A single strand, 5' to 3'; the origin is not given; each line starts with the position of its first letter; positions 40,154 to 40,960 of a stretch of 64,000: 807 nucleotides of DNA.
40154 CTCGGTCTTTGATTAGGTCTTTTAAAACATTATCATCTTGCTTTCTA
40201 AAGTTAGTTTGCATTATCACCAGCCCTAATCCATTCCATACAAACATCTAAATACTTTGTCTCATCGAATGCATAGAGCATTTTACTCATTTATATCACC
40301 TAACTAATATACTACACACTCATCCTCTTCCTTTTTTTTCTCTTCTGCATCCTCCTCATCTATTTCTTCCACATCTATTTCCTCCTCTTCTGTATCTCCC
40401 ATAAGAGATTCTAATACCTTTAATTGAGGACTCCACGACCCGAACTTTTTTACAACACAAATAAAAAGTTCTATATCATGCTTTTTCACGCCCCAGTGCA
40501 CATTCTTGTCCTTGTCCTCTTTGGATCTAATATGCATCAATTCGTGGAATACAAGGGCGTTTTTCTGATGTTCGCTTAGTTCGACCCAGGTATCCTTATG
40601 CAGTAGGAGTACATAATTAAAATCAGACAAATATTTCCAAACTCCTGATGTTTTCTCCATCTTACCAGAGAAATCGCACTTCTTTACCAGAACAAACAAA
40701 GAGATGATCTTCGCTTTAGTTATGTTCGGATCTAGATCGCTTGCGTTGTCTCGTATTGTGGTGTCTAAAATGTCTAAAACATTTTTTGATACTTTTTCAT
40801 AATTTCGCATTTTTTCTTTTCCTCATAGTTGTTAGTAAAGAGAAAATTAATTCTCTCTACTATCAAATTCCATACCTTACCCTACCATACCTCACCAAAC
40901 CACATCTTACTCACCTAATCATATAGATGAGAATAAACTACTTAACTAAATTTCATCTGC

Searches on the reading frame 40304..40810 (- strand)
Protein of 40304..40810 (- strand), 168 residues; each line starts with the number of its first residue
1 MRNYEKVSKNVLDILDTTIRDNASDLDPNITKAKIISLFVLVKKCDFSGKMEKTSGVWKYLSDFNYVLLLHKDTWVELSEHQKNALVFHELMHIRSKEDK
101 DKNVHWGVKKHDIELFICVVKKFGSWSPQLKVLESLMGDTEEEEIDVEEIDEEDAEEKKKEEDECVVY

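Call 75: search_protein_families(library=phrogs, proteins=[window:40304-40810:-], max_evalue=0.001)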
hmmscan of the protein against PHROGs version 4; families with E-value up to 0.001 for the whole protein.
window:40304-40810:- (168 aa): 2 families
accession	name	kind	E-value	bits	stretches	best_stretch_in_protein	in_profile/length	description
phrog_513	-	integration and excision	2.8e-10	41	1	65-134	105-183/208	transposase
phrog_18648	-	unknown function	0.00046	21.3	0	85-134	6-64/87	-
